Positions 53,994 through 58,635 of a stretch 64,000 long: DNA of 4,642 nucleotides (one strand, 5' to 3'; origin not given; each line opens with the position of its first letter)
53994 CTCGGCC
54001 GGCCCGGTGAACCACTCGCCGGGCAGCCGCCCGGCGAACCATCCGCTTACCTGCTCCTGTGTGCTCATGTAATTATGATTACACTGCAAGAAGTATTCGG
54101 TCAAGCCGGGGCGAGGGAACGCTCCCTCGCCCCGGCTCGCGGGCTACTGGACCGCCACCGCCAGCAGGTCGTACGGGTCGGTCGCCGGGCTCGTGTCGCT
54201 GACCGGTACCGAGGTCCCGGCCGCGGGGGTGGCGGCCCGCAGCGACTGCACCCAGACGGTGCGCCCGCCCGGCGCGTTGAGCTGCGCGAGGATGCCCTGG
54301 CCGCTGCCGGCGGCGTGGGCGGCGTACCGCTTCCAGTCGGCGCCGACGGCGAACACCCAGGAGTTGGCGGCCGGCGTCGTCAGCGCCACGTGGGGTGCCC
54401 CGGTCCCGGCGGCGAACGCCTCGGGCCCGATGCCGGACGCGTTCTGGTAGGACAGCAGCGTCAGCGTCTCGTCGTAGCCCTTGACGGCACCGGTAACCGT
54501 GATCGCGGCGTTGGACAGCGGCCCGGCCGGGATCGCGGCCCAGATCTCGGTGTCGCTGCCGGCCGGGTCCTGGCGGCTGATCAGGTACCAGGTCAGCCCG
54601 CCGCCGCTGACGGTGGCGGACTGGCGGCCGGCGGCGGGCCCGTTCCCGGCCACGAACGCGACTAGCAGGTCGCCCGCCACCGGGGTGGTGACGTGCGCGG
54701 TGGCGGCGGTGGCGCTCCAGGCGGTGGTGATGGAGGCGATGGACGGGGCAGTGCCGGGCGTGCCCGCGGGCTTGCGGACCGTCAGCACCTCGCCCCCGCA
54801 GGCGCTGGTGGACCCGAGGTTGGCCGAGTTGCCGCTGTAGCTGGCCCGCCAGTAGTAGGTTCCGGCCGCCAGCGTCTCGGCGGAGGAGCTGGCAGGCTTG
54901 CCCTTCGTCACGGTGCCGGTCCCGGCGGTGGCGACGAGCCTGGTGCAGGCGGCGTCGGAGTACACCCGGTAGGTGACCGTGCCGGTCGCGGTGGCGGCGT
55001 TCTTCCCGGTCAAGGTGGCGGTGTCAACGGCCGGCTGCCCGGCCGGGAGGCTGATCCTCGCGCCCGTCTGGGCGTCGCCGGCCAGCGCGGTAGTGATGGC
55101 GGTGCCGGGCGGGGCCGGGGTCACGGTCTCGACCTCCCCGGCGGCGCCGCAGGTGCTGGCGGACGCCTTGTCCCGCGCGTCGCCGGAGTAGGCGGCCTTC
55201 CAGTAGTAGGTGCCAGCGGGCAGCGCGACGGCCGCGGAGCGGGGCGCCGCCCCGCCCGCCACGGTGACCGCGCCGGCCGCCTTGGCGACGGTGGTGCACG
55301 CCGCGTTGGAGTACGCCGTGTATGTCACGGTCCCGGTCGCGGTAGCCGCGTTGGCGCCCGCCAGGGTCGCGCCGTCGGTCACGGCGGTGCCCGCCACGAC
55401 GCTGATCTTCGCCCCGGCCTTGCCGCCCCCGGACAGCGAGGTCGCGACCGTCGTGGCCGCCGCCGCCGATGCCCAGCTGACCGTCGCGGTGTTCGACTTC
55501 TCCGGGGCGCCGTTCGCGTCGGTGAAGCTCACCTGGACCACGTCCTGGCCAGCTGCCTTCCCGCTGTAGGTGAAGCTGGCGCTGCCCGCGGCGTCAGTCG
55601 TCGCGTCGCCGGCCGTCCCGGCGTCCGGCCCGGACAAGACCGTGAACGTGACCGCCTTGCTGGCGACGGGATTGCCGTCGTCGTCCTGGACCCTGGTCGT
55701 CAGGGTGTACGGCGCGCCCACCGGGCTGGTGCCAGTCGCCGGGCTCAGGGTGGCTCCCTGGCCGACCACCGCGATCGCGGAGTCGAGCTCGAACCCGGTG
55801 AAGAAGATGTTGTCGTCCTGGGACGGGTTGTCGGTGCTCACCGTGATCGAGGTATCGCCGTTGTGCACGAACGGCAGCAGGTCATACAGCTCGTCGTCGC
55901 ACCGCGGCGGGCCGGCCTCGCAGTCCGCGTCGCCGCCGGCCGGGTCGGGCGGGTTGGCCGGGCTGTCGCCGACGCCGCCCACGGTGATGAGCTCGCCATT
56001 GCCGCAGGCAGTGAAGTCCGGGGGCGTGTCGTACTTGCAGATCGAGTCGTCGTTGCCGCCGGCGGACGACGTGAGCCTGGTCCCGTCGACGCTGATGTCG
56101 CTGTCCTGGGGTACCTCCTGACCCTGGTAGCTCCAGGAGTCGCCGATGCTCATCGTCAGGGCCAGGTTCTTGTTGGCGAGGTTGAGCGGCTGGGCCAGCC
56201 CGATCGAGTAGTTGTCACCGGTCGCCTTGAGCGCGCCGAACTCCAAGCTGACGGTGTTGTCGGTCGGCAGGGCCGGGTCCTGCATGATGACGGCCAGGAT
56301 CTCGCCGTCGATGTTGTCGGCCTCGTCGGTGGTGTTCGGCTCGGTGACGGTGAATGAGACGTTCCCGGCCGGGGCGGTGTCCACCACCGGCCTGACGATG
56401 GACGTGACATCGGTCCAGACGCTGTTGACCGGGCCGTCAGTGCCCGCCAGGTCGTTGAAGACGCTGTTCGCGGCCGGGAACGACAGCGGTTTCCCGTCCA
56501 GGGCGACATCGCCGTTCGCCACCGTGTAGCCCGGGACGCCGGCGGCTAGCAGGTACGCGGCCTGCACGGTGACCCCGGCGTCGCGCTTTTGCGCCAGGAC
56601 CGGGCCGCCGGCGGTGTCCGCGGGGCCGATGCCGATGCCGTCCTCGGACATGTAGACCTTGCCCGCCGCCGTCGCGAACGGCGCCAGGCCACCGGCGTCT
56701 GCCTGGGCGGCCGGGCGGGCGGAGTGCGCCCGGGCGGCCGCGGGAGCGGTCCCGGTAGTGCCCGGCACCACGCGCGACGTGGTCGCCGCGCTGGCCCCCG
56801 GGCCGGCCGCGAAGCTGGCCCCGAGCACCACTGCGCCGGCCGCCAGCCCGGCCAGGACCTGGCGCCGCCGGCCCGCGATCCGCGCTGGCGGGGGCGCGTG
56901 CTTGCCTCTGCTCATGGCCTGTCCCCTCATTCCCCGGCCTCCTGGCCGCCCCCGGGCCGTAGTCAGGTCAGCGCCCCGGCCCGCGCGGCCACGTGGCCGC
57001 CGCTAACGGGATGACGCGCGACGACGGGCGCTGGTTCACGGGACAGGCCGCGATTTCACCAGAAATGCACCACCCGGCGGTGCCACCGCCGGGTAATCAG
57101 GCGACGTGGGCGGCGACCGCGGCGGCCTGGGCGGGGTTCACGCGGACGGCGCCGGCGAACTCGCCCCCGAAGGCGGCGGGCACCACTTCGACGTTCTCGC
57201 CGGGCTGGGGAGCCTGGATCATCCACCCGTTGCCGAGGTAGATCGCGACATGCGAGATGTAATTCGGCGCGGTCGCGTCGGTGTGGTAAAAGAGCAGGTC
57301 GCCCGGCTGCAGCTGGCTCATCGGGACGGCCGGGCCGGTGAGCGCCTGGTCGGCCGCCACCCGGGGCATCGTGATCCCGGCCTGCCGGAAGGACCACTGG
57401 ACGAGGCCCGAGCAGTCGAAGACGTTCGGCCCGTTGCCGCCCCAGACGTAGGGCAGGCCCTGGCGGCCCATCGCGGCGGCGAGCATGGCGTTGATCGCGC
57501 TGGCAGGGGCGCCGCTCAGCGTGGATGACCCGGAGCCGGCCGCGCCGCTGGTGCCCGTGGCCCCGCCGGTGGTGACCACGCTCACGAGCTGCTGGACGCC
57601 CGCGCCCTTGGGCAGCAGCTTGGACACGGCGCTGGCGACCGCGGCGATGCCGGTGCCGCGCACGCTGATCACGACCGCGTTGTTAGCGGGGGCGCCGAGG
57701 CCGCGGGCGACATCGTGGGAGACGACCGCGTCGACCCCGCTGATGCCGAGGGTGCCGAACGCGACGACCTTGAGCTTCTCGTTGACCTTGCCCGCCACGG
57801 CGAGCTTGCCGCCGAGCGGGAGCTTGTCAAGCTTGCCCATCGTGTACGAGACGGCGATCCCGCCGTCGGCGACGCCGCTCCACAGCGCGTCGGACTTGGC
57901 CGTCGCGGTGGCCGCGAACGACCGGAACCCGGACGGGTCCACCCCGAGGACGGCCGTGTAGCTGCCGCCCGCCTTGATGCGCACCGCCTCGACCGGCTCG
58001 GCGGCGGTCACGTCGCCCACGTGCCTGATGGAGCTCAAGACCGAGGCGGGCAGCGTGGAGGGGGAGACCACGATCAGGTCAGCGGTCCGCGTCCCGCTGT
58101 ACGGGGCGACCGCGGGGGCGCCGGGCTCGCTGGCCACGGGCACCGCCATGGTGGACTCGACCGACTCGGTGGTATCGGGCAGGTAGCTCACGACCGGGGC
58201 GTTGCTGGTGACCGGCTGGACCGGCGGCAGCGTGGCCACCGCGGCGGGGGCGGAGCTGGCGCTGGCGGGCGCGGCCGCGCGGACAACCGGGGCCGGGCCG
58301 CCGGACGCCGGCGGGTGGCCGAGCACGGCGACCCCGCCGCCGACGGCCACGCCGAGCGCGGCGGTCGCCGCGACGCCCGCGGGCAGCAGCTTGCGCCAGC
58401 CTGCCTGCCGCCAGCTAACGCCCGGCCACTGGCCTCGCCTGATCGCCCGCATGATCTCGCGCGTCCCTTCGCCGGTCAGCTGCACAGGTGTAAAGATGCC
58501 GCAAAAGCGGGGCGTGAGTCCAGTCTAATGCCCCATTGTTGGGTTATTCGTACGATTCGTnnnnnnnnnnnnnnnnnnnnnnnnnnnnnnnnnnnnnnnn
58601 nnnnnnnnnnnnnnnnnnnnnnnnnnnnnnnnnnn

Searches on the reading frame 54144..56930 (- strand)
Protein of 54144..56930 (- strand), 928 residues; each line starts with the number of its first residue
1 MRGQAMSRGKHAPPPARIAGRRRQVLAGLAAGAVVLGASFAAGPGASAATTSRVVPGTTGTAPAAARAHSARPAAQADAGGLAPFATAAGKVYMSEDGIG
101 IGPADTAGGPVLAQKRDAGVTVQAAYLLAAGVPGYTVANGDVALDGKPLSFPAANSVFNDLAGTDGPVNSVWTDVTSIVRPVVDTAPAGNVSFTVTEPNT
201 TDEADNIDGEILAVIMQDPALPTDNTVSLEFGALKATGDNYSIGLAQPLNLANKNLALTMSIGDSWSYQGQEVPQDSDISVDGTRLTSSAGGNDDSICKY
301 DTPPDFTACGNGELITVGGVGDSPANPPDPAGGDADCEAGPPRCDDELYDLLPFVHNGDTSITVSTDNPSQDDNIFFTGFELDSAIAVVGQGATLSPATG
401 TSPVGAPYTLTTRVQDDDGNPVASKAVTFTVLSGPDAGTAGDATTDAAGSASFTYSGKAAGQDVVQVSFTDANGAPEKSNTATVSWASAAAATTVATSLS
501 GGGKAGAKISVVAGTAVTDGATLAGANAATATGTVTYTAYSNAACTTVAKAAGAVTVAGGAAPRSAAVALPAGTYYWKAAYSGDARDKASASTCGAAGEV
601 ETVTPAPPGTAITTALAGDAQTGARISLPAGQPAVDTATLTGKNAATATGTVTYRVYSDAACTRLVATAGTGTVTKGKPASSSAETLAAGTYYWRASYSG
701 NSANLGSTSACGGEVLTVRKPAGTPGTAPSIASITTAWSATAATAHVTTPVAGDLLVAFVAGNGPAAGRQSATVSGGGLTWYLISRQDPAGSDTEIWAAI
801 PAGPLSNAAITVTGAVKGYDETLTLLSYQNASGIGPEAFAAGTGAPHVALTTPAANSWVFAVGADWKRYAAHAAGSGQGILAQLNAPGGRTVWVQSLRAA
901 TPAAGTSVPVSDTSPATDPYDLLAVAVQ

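Call 8: search_protein_families(library=pfam, proteins=[window:54144-56930:-], max_evalue=0.001)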
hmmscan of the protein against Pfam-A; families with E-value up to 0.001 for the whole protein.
window:54144-56930:- (928 aa): 3 families
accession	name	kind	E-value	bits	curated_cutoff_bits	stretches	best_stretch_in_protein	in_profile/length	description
PF02369.22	Big_1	-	1.8e-08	34.8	34.9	1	408-479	19-87/93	Bacterial Ig-like domain (group 1)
PF16640.11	Big_3_5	-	1.7e-07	32.1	35.5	2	398-484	4-85/88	Bacterial Ig-like domain (group 3)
PF17789.7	MG4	-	5.5e-06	27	24.7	1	405-487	13-91/95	Macroglobulin domain MG4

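Call 9: search_protein_families(library=ncbifam, proteins=[window:54144-56930:-], max_evalue=0.00001)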
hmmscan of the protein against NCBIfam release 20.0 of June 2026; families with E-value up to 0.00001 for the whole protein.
window:54144-56930:- (928 aa): 0 families

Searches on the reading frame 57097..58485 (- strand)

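Call 37: search_protein_families(library=pfam, proteins=[window:57097-58485:-], max_evalue=0.001)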
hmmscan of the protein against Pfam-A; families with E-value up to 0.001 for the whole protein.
window:57097-58485:- (462 aa): 1 family
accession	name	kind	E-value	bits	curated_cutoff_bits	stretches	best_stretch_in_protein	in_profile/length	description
PF00877.26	NLPC_P60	-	6.2e-27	94.1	23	1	343-434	1-88/105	NlpC/P60 family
